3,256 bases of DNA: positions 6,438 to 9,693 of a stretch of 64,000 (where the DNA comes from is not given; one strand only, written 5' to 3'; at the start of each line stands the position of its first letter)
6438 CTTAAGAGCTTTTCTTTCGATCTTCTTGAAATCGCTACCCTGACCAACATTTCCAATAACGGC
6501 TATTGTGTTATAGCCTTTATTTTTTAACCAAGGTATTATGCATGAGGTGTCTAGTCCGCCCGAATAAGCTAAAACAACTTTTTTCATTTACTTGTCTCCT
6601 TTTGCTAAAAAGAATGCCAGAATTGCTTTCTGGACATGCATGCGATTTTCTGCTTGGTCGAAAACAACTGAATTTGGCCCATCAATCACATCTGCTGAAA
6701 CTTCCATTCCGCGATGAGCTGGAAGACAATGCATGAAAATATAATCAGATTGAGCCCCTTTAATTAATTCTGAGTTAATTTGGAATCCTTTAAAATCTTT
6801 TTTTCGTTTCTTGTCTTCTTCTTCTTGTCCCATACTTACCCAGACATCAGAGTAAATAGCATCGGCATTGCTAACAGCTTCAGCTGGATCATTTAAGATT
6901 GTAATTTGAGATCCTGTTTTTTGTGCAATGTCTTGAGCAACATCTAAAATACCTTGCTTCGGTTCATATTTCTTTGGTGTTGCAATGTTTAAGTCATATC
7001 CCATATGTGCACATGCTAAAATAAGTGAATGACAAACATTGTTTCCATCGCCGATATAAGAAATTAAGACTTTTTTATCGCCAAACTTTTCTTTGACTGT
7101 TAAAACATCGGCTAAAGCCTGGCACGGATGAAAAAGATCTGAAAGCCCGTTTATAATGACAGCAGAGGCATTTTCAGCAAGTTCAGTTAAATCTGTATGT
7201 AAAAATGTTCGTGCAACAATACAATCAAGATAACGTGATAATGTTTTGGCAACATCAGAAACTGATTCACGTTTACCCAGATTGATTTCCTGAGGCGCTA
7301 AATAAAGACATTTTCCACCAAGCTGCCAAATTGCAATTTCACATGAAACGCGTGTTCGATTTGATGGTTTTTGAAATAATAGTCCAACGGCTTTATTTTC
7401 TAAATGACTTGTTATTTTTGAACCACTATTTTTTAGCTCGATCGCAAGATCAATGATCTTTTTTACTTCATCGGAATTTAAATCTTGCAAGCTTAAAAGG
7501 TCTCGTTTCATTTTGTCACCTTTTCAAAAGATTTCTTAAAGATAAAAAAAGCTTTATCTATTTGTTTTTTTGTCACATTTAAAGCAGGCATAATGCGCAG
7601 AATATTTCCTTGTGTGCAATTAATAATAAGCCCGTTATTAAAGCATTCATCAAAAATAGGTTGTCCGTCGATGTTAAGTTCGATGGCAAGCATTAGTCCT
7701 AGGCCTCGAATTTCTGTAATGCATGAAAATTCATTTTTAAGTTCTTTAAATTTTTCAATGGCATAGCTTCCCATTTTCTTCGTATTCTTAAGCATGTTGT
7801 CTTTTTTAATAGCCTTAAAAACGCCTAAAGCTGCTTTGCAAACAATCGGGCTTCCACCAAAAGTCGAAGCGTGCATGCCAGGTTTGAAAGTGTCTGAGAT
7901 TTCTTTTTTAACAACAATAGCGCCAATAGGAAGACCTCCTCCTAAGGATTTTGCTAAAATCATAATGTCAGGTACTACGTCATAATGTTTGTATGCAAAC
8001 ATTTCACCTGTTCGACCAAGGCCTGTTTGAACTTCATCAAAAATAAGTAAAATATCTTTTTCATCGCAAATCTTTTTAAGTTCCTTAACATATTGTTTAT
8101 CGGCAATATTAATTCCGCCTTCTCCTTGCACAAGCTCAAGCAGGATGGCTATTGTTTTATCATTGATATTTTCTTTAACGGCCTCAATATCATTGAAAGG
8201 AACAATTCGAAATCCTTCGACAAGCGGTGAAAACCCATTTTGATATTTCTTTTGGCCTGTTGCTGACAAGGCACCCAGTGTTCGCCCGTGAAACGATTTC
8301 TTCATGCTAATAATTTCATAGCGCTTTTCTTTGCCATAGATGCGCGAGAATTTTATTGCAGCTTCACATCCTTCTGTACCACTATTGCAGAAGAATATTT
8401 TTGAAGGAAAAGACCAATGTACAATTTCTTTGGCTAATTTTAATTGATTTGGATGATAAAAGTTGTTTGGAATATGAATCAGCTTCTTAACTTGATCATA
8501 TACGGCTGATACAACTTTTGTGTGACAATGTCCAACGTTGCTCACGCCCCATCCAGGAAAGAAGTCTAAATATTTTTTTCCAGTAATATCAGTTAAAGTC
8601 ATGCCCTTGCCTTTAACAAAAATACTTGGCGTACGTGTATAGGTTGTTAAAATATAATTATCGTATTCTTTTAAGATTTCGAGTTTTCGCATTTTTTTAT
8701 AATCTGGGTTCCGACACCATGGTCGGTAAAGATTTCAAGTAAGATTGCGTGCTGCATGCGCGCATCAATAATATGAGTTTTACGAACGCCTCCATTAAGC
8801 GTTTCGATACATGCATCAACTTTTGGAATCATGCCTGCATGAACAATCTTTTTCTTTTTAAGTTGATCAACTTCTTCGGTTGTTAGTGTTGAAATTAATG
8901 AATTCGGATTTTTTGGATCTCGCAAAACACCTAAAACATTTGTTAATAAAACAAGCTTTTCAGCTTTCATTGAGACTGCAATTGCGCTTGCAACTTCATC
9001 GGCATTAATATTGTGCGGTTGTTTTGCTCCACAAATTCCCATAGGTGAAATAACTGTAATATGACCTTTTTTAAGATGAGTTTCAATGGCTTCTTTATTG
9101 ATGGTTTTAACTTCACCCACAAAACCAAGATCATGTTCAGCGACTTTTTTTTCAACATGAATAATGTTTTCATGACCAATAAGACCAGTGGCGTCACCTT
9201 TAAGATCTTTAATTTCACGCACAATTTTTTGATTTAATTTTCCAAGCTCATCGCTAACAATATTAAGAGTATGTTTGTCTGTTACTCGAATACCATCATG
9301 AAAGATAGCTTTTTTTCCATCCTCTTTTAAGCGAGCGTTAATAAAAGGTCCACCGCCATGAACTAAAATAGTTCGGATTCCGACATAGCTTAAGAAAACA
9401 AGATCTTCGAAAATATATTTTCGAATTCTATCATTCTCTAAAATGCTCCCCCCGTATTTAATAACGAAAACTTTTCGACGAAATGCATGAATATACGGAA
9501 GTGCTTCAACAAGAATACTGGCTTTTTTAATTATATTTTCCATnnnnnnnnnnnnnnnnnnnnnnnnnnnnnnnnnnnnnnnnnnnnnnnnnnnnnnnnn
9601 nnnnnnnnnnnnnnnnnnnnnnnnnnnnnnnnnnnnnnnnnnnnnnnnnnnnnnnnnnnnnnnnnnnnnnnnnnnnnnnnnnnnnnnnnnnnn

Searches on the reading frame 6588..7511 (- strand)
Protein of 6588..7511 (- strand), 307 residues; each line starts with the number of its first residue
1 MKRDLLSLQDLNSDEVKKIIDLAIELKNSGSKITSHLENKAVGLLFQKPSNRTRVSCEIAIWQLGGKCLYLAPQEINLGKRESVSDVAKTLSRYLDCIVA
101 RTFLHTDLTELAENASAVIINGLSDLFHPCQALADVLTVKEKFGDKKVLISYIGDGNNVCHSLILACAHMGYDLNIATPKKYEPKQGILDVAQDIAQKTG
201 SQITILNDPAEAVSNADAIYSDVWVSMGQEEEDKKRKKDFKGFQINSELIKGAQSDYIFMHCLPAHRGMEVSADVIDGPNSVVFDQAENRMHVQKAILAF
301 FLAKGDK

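Call 34: search_protein_families(library=pfam, proteins=[window:6588-7511:-], max_evalue=0.001)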
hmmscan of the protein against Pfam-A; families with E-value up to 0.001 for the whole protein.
window:6588-7511:- (307 aa): 2 families
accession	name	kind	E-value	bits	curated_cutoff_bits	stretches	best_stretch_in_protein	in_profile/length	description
PF00185.30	OTCace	-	5.1e-64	215.5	29.4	1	148-300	3-156/157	Aspartate/ornithine carbamoyltransferase, Asp/Orn binding domain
PF02729.26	OTCace_N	-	2.2e-44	151.6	29.9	1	3-141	1-148/148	Aspartate/ornithine carbamoyltransferase, carbamoyl-P binding domain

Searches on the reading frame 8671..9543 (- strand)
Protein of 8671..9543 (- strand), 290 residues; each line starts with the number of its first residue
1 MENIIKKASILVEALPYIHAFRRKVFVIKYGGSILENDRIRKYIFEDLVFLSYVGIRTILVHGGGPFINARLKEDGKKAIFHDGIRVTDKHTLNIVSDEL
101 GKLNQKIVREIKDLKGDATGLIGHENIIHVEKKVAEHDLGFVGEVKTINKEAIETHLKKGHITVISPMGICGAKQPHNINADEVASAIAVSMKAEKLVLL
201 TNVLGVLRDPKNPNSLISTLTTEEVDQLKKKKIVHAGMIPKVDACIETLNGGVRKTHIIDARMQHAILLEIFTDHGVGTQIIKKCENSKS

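Call 34: search_protein_families(library=pfam, proteins=[window:8671-9543:-], max_evalue=0.001)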
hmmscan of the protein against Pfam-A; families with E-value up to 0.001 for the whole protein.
window:8671-9543:- (290 aa): 1 family
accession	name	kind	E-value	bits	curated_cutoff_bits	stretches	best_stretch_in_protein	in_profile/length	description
PF00696.33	AA_kinase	-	1.5e-41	143.2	24.9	1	24-260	1-234/234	Amino acid kinase family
